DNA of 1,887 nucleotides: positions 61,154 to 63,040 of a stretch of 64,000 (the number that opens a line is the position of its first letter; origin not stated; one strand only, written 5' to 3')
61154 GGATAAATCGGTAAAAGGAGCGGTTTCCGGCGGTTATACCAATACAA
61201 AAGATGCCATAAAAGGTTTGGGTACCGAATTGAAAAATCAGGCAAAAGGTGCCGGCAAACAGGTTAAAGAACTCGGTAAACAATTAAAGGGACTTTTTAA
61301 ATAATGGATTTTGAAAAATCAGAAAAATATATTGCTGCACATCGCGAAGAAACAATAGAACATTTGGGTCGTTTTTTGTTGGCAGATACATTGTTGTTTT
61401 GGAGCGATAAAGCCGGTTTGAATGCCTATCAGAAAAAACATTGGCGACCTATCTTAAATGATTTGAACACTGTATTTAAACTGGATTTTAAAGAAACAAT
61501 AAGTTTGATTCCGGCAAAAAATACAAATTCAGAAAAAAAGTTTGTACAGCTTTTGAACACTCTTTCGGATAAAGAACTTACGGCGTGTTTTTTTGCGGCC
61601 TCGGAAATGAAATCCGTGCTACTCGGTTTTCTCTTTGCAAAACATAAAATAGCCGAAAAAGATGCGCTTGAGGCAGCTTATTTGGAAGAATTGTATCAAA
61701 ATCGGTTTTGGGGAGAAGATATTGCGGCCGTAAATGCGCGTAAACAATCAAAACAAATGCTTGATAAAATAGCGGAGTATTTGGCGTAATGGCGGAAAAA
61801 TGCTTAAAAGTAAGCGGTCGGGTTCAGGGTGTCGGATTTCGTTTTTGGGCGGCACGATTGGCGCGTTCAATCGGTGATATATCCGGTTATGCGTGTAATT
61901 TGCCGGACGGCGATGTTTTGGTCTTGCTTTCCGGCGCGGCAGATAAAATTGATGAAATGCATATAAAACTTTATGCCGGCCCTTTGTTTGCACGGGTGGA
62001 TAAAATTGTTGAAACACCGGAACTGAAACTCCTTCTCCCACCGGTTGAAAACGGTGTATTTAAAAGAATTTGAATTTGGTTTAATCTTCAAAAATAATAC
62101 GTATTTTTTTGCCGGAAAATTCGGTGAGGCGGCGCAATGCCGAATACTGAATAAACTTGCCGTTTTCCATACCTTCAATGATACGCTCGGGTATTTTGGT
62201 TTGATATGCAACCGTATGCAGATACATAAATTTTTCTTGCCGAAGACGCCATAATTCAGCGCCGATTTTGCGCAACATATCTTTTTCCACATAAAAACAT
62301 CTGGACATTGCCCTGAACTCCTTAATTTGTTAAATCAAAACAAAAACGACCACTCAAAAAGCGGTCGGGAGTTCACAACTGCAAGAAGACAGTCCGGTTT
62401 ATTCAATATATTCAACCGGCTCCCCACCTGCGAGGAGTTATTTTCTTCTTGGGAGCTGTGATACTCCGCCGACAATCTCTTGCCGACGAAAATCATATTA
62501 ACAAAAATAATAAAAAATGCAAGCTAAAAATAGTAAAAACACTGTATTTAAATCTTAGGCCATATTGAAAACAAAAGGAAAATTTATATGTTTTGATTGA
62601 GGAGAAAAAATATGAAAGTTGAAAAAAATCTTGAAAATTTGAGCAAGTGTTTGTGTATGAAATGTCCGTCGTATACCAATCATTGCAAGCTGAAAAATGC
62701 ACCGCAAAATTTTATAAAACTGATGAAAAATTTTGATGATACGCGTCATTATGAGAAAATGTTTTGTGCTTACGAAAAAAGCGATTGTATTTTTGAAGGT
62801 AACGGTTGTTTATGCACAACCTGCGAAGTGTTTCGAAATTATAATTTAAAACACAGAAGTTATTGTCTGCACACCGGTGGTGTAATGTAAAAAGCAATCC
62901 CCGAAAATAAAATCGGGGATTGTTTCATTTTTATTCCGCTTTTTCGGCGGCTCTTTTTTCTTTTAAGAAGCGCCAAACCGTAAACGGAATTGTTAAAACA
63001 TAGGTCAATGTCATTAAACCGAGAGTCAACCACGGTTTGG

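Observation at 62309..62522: Promoter, structured ~145-nt RNA and intrinsic terminator in front of a small XRE regulator: riboswitch-like leader of unrecognised class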

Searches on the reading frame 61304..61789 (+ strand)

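Call 7: search_protein_families(library=pfam, proteins=[window:61304-61789:+], max_evalue=0.01)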
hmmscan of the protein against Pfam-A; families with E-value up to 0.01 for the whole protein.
window:61304-61789:+ (161 aa): 1 family
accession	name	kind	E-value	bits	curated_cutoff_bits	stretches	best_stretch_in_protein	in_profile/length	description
PF07542.16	ATP12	-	8.2e-06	26.4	27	1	8-54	79-123/124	ATP12 chaperone protein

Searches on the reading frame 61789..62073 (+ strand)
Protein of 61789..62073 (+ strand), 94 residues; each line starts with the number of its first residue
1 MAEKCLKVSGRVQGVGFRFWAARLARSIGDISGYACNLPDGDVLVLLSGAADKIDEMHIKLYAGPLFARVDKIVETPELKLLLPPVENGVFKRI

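Call 7: search_protein_families(library=pfam, proteins=[window:61789-62073:+], max_evalue=0.01)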
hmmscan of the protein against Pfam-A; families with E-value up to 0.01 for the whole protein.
window:61789-62073:+ (94 aa): 1 family
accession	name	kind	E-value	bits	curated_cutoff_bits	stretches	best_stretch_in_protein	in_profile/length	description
PF00708.24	Acylphosphatase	-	1e-17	64.6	22.5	1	6-77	3-73/85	Acylphosphatase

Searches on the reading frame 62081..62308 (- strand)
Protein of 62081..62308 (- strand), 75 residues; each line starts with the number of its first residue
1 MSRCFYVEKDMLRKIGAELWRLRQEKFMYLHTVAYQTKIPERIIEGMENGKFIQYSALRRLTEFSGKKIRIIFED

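Call 7: search_protein_families(library=pfam, proteins=[window:62081-62308:-], max_evalue=0.01)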
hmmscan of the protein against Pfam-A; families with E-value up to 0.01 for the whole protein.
window:62081-62308:- (75 aa): 1 family
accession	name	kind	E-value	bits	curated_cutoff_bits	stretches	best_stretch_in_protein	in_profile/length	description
PF13413.12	HTH_25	-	0.00034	20.8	24.6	1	20-52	3-35/62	Helix-turn-helix domain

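Call 81: search_protein_families(library=pfam, proteins=[window:62081-62308:-], max_evalue=0.01)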
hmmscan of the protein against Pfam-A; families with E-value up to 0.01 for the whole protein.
window:62081-62308:- (75 aa): 1 family
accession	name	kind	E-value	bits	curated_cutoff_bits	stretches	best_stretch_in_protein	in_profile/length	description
PF13413.12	HTH_25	-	0.00034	20.8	24.6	1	20-52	3-35/62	Helix-turn-helix domain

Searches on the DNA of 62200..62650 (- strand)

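Call 4: search_rna_families(source=window, start=62200, end=62650, threshold=evalue, max_evalue=10, show_alignments=2)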
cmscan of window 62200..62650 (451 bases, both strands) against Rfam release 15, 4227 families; matches with E-value up to 10: 4.
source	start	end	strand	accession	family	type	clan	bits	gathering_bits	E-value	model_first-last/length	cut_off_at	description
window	62355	62428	-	RF02221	sRNA-Xcc1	Gene; sRNA;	-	28.7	53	0.0052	1-87/87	no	sRNA-Xcc1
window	62340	62411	-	RF00513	Trp_leader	Cis-reg; leader;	-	14.9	41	3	1-100/100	no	Tryptophan operon leader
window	62531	62596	+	RF02427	SpF10_sRNA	Gene; sRNA;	-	14.8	60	6.9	1-57/57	no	Streptococcus sRNA SpF10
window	62392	62441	-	RF01696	Chlorobi-1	Gene; sRNA;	-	11.3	50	3.7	1-67/67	no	Chlorobi-1 RNA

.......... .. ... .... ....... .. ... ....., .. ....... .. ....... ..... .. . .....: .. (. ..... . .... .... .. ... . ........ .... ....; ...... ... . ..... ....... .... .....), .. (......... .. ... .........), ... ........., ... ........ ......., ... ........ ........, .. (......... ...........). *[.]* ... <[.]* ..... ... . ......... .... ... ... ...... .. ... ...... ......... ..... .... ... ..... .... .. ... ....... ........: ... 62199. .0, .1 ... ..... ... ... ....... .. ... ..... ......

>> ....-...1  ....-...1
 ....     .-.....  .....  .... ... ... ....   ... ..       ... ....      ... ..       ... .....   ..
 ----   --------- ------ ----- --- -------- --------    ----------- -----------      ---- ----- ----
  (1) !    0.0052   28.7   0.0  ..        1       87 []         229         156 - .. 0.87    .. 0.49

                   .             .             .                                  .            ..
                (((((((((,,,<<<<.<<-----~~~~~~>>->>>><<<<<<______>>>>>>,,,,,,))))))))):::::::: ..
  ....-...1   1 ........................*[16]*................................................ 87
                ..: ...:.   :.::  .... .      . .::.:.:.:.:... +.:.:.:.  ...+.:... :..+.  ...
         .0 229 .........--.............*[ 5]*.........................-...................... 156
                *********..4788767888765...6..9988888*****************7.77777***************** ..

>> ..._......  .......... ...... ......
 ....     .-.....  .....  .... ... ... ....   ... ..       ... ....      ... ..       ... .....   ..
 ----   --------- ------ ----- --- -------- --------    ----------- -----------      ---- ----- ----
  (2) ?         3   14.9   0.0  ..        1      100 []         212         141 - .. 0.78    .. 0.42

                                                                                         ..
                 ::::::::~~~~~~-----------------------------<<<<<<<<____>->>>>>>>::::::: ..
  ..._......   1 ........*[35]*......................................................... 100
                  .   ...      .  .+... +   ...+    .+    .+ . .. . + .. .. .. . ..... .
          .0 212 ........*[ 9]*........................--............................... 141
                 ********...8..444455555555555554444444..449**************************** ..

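Call 22: search_dna_similar(query=window:62300-62530:-, collection=plasmids, mode=distant, max_rows=15)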
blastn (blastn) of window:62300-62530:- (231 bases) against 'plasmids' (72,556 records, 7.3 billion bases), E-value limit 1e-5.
No match.

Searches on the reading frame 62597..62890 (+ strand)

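Call 7: search_protein_families(library=pfam, proteins=[window:62597-62890:+], max_evalue=0.01)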
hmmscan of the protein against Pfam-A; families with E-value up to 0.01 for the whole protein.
window:62597-62890:+ (97 aa): 1 family
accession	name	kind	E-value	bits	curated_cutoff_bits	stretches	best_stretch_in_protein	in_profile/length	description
PF10967.13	DUF2769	-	1.5e-13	51.5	22.8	1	18-91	1-57/57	Protein of unknown function (DUF2769)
